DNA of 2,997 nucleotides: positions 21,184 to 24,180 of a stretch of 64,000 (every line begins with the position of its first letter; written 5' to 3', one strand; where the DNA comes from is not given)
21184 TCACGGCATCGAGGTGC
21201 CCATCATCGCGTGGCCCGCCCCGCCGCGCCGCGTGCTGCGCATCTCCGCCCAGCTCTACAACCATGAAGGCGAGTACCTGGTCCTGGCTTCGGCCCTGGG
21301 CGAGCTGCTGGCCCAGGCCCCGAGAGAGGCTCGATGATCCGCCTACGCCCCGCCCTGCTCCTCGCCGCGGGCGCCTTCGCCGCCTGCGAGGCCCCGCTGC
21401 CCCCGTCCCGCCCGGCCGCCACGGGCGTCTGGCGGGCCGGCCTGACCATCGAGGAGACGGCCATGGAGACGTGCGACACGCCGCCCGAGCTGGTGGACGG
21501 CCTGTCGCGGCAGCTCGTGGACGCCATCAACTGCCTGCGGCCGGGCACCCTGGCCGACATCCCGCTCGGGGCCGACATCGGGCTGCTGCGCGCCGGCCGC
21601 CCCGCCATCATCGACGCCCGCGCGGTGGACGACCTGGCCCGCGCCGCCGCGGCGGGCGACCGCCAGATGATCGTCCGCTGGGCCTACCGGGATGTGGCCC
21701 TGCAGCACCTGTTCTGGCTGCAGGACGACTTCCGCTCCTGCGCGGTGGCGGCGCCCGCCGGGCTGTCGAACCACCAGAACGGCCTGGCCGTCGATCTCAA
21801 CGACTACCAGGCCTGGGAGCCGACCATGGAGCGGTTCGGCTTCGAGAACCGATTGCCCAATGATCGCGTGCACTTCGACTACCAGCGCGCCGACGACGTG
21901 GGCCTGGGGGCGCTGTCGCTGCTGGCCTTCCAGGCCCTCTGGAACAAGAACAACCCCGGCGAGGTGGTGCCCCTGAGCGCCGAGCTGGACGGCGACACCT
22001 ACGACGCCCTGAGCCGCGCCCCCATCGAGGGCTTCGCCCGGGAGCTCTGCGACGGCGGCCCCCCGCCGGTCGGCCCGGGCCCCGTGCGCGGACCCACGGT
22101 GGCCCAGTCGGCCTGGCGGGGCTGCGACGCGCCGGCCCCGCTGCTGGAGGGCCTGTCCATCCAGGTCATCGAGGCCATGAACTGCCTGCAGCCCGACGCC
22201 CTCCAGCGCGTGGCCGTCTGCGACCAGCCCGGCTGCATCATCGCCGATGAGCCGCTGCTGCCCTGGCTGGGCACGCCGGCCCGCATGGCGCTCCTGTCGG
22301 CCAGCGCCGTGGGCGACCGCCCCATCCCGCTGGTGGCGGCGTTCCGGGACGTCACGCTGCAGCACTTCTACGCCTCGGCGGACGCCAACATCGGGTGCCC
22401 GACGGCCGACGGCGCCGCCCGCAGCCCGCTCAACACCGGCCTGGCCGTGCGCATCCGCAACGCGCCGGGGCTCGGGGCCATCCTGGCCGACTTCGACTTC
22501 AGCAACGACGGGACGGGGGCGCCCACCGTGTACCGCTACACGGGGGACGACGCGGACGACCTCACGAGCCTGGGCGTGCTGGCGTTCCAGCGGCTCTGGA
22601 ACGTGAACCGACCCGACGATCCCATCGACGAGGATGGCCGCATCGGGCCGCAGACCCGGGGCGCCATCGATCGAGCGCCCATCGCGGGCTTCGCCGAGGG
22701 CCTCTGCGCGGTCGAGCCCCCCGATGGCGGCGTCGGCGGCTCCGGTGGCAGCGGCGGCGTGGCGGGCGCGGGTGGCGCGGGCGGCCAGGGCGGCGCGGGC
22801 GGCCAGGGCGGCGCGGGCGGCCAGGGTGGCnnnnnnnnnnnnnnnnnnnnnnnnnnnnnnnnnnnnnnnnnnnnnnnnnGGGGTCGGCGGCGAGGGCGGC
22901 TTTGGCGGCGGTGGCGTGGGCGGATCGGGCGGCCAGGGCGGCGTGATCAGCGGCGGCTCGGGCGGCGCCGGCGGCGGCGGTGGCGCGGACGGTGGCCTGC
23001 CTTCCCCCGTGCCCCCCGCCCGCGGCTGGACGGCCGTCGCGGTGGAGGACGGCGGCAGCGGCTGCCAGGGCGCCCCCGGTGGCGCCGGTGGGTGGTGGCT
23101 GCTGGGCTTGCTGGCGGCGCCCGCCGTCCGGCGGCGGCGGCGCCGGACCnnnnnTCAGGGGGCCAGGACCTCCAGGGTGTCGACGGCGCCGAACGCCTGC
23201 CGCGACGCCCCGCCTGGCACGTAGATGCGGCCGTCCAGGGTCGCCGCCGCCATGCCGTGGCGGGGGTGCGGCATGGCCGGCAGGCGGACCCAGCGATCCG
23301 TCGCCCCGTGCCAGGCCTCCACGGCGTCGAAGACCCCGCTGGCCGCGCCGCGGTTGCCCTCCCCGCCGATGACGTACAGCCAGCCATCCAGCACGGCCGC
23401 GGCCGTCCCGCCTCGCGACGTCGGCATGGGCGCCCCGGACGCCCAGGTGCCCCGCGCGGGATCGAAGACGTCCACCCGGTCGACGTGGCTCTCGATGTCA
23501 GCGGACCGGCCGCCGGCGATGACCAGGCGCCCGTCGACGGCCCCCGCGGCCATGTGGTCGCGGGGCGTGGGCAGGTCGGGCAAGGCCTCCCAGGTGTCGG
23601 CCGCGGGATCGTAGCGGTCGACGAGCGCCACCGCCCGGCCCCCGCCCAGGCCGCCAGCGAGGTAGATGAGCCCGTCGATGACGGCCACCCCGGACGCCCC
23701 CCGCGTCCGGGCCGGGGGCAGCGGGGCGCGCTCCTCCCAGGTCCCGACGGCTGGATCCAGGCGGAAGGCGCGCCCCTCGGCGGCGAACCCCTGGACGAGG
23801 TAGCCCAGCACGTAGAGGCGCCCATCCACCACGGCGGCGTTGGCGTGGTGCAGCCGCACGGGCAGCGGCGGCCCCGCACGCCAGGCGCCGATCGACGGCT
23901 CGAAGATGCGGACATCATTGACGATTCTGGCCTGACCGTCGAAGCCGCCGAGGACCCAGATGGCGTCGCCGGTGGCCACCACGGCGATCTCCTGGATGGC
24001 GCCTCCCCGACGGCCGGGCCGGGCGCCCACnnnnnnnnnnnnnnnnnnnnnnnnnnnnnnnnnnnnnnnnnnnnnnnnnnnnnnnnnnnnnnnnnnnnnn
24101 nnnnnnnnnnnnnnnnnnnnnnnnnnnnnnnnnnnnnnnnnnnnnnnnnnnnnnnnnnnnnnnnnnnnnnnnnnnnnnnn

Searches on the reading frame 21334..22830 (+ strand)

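Call 39: search_protein_families(library=pfam, proteins=[window:21334-22830:+], max_evalue=0.001)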
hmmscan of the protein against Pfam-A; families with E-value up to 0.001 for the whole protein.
window:21334-22830:+ (499 aa): 1 family
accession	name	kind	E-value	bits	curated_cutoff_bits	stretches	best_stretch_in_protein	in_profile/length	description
PF02557.22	VanY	-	1.1e-05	25.7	25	1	95-162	9-81/132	D-alanyl-D-alanine carboxypeptidase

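Call 81: search_protein_families(library=ncbifam, proteins=[window:21334-22830:+], max_evalue=0.01)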
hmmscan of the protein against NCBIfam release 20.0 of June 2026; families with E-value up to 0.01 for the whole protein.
window:21334-22830:+ (499 aa): 0 families

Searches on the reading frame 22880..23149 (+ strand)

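Call 81: search_protein_families(library=ncbifam, proteins=[window:22880-23149:+], max_evalue=0.01)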
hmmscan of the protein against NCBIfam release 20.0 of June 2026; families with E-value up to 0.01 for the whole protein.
seq(90 aa): 2 families
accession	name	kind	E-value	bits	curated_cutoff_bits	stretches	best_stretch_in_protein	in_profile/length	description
TIGR03901.2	MYXO-CTERM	domain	1.3e-06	28.6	20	1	57-89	1-34/34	MYXO-CTERM sorting domain-containing protein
NF045638.1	Mrt_dep_phytase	exception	0.001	17.8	440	1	21-89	361-430/430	myxosortase-dependent phytase-like phosphatase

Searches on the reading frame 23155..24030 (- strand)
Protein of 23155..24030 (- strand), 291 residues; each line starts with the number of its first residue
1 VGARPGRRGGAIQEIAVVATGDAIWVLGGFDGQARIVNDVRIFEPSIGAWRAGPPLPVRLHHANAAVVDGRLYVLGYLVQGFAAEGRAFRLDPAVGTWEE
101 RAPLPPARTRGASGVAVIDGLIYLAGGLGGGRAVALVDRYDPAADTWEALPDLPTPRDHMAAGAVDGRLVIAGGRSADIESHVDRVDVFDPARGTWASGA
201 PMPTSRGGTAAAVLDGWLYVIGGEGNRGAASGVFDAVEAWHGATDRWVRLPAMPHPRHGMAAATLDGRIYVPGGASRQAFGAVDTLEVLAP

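Call 39: search_protein_families(library=pfam, proteins=[window:23155-24030:-], max_evalue=0.001)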
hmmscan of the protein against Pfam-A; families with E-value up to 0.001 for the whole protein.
window:23155-24030:- (291 aa): 9 families
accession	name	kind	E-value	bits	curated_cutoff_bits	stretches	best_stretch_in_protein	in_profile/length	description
PF01344.31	Kelch_1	-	8.4e-46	153.5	20.1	4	110-154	2-46/46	Kelch motif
PF13964.12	Kelch_6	-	7.9e-39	130.8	25.3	4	113-157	5-50/50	Kelch motif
PF25210.1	Kelch_FKB95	-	8.1e-31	108.1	70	4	16-124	37-146/268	FKB95, Kelch-repeats domain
PF07646.21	Kelch_2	-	6.2e-25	86.3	21.3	1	206-254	2-48/48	Kelch motif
PF24681.1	Kelch_KLHDC2_KLHL20_DRC7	-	1.8e-23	83.5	50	2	153-274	100-221/221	KLHDC2/KLHL20/DRC7 Kelch-repeats domain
PF13418.12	Kelch_4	-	1.1e-21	77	21.6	1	156-204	1-49/49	Galactose oxidase, central domain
PF13415.12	Kelch_3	-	9.2e-19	67.6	22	1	121-159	3-42/48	Galactose oxidase, central domain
PF24996.1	NANM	-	1.3e-17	64.1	45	2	151-281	2-131/350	N-acetylneuraminate epimerase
PF24981.1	Beta-prop_ATRN-LZTR1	-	5.8e-13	49.2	50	2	16-179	44-224/289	Attractin/LZTR1 beta-propeller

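Call 81: search_protein_families(library=ncbifam, proteins=[window:23155-24030:-], max_evalue=0.01)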
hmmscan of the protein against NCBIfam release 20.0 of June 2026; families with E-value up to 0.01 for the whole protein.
window:23155-24030:- (291 aa): 3 families
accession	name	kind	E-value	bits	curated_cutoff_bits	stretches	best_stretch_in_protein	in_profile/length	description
NF010730.0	PRK14131.1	subfamily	3.7e-15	55.6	416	2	149-280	29-161/384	N-acetylneuraminate epimerase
TIGR03547.1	muta_rot_YjhT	subfamily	1.6e-12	47.3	256.35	2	150-280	1-132/346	YjhT family mutarotase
TIGR03548.1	mutarot_permut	subfamily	4.3e-11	42.5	243.2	2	18-149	69-200/323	cyclically-permuted mutarotase family protein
